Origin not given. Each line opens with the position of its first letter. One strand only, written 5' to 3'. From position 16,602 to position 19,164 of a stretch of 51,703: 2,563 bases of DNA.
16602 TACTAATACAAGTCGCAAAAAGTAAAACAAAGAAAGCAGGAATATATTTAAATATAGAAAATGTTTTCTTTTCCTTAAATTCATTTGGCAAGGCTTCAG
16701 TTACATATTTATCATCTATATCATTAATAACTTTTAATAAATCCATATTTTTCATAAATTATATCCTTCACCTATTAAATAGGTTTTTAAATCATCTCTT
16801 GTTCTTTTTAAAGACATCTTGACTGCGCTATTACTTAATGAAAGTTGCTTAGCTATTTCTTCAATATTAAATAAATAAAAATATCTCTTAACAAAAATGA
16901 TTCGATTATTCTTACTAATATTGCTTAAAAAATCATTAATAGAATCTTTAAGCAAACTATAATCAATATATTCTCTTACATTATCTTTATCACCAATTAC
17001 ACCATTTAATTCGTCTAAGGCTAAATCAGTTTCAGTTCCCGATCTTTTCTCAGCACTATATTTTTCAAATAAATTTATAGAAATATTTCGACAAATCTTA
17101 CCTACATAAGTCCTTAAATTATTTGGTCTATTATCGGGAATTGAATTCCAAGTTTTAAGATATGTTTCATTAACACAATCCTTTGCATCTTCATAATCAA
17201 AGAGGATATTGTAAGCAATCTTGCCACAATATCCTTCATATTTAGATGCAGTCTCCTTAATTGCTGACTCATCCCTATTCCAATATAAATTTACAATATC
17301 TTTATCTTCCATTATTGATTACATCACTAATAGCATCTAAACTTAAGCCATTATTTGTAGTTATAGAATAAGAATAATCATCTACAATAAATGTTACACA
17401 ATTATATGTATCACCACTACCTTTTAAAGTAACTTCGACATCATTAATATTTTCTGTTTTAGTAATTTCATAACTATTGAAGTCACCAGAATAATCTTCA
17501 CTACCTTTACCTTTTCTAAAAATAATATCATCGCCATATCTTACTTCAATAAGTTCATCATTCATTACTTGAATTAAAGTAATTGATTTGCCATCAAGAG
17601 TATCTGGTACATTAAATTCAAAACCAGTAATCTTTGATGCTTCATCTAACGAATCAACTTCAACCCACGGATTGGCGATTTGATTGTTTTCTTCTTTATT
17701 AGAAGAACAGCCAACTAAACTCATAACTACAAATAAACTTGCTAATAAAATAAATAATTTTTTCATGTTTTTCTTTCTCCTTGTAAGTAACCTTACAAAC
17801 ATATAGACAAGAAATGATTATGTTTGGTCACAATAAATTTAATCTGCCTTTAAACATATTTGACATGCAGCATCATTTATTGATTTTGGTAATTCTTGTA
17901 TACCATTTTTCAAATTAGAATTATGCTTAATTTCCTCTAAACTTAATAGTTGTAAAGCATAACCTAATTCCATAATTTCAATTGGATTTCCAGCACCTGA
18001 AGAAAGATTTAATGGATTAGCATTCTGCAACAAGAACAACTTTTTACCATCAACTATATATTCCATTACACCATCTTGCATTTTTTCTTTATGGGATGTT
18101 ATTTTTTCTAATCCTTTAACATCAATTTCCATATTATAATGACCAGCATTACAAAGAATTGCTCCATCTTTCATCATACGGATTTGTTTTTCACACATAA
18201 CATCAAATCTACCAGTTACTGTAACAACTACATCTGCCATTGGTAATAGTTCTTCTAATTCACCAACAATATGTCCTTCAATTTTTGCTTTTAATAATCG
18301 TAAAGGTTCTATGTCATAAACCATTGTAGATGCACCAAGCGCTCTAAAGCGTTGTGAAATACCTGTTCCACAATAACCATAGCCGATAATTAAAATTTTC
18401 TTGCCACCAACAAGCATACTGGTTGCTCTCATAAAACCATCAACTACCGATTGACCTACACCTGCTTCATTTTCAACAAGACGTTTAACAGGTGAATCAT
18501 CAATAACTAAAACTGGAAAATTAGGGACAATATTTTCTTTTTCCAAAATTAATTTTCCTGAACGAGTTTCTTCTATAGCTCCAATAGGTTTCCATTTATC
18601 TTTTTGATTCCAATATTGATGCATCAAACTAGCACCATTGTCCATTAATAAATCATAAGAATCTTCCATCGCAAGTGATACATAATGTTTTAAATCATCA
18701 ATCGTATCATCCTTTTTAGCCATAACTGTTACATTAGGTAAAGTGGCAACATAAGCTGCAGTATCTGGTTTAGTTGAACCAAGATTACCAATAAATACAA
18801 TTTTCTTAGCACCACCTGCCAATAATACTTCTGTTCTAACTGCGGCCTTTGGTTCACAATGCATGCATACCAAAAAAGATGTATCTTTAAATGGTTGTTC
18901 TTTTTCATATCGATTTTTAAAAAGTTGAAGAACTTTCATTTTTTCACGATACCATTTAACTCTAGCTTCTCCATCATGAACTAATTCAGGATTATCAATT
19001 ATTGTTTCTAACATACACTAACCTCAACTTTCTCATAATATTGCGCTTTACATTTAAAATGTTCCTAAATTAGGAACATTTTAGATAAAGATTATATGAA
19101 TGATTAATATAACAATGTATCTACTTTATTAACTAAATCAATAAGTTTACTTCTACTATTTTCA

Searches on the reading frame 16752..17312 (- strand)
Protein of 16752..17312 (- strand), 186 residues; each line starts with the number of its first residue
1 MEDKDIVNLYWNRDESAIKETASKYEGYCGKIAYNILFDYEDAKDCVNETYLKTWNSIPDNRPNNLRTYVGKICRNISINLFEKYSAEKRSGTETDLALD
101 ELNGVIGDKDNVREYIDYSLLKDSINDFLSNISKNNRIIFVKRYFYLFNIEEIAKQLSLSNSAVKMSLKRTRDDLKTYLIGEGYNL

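Call 3: search_protein_families(library=pfam, proteins=[window:16752-17312:-], max_evalue=0.01)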
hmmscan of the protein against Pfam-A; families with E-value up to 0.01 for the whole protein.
window:16752-17312:- (186 aa): 5 families
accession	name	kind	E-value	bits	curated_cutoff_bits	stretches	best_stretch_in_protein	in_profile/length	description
PF04542.20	Sigma70_r2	-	3.5e-07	30.3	24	1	31-84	11-67/71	Sigma-70 region 2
PF08281.18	Sigma70_r4_2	-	6.6e-06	26.1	25.7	1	127-174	6-53/54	Sigma-70, region 4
PF04545.22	Sigma70_r4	-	3.2e-05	23.8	24.1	1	131-176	4-49/50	Sigma-70, region 4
PF07638.17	Sigma70_ECF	-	5.5e-05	23.6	21.1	1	66-175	75-179/185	ECF sigma factor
PF01295.23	Adenylate_cycl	-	0.0046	16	27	1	79-156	38-113/601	Adenylate cyclase, class-I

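Call 4: search_protein_families(library=ncbifam, proteins=[window:16752-17312:-], max_evalue=0.01)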
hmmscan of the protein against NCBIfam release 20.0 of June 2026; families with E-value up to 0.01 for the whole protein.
window:16752-17312:- (186 aa): 64 families (the best 25 are shown)
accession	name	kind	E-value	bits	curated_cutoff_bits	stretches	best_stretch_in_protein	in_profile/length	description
TIGR02937.1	sigma70-ECF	superfamily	5.7e-19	68.3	42.9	1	17-179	2-165/165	sigma-70 family RNA polymerase sigma factor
TIGR02985.1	Sig70_bacteroi1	subfamily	4.1e-18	66.1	126.4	1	24-179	9-162/162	RNA polymerase sigma-70 factor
NF008888.0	PRK11922.1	equivalog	4.5e-15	55.9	204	1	2-179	16-196/231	RNA polymerase sigma factor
NF058625.1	sigma_PG0214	equivalog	1.4e-14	54.1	130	1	29-180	17-162/170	GFO_1088 family ECF-type sigma factor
TIGR02950.1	SigM_subfam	subfamily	1.1e-12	48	147.95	1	19-178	3-157/159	RNA polymerase sigma factor, SigM family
TIGR02954.1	Sig70_famx3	hypoth_equivalog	5.7e-11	42.4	188.5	1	1-179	1-167/170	RNA polymerase sigma-70 factor, TIGR02954 family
NF007223.0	PRK09641.1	equivalog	7.4e-11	42.2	209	1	12-179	14-184/187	RNA polymerase sigma factor SigW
NF007224.0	PRK09642.1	equivalog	1.1e-10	41.7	212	1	24-178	3-153/160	RNA polymerase sigma factor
TIGR02957.1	SigX4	subfamily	4.9e-10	39.1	323.25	1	30-176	11-153/281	RNA polymerase sigma-70 factor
NF009194.0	PRK12542.1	equivalog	5.8e-10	39.7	211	1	13-178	6-169/185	RNA polymerase sigma factor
NF007222.0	PRK09640.1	equivalog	9.2e-10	38.4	194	1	26-179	36-182/188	RNA polymerase sigma factor SigX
NF009171.0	PRK12518.1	equivalog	1.8e-09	37.7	208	1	2-184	13-189/191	RNA polymerase sigma factor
NF004113.0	PRK05602.1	equivalog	2.7e-09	37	208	1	2-181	31-203/211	RNA polymerase sigma factor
NF007227.0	PRK09645.1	subfamily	1.9e-08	34.4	202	1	37-166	34-157/177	sigma-70 family RNA polymerase sigma factor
NF006089.0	PRK08241.1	subfamily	2.3e-08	33.5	240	1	14-86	20-93/343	RNA polymerase subunit sigma-70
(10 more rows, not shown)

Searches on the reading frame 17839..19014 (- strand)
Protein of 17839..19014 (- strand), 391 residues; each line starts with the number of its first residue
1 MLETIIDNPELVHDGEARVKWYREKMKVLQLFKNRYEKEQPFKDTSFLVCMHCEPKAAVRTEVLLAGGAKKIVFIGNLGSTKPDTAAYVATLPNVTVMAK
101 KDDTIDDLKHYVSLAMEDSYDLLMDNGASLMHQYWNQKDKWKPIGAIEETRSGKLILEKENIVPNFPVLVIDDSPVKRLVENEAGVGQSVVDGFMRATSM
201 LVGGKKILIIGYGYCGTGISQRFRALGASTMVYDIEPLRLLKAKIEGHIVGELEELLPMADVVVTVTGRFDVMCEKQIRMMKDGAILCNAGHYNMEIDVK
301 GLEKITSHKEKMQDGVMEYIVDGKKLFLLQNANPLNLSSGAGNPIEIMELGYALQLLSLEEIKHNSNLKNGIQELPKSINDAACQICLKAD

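Call 3: search_protein_families(library=pfam, proteins=[window:17839-19014:-], max_evalue=0.01)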
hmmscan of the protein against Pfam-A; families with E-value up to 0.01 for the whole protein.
window:17839-19014:- (391 aa): 4 families
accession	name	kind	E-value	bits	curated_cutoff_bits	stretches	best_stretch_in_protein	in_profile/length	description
PF00670.27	AdoHcyase_NAD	-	5e-38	131.2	27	1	185-341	4-161/162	S-adenosyl-L-homocysteine hydrolase, NAD binding domain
PF05221.23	AdoHcyase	-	4.3e-12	46.2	25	1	10-388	8-267/299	S-adenosyl-L-homocysteine hydrolase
PF02826.25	2-Hacid_dh_C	-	4e-10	39.8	25.1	1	199-291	31-127/178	D-isomer specific 2-hydroxyacid dehydrogenase, NAD binding domain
PF07991.19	KARI_N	-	0.00022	21.3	20.6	1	203-297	3-101/165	Acetohydroxy acid isomeroreductase, NADPH-binding domain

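Call 4: search_protein_families(library=ncbifam, proteins=[window:17839-19014:-], max_evalue=0.01)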
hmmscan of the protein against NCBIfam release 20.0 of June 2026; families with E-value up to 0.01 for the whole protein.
window:17839-19014:- (391 aa): 18 families
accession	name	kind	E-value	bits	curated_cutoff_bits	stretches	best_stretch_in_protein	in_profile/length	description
NF004005.0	PRK05476.2-3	equivalog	8.7e-93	311.4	275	1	3-389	4-395/418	adenosylhomocysteinase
TIGR00936.1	ahcY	equivalog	3.2e-86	289.8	497.6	1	10-389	7-392/416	adenosylhomocysteinase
NF004009.0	PRK05476.3-2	equivalog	1e-43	149.9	485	1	15-390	78-456/487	adenosylhomocysteinase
NF004010.0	PRK05476.3-3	equivalog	1.8e-42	145.7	512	1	7-384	10-401/432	adenosylhomocysteinase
NF004008.0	PRK05476.3-1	equivalog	1.6e-24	86.6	440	1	145-382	96-317/326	adenosylhomocysteinase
NF008759.0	PRK11790.1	equivalog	5.2e-10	38.6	404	1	198-305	146-253/410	phosphoglycerate dehydrogenase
NF009714.1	PRK13243.1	equivalog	1.7e-05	24.4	455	1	202-304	148-252/332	glyoxylate reductase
TIGR01327.1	PGDH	equivalog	0.0002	20.3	454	1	204-291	138-229/525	phosphoglycerate dehydrogenase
TIGR00465.1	ilvC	equivalog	0.00025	20.1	226.15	1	204-296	3-99/314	ketol-acid reductoisomerase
NF000492.1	vanH_gen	exception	0.00084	18.5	540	1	209-303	146-236/312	D-lactate dehydrogenase VanH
NF006263.0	PRK08410.1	equivalog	0.00094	18.7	389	1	200-295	141-236/311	D-2-hydroxyacid dehydrogenase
NF006162.0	PRK08306.1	equivalog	0.0011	18.3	261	1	195-257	145-210/297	dipicolinate synthase subunit DpsA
NF003557.0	PRK05225.1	equivalog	0.0013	17.3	713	1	202-295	35-136/491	ketol-acid reductoisomerase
NF004017.0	PRK05479.1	equivalog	0.0031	16.3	336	1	200-295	13-112/337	ketol-acid reductoisomerase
TIGR02853.1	spore_dpaA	equivalog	0.0044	16.3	319.65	1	195-266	142-216/287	dipicolinic acid synthetase subunit A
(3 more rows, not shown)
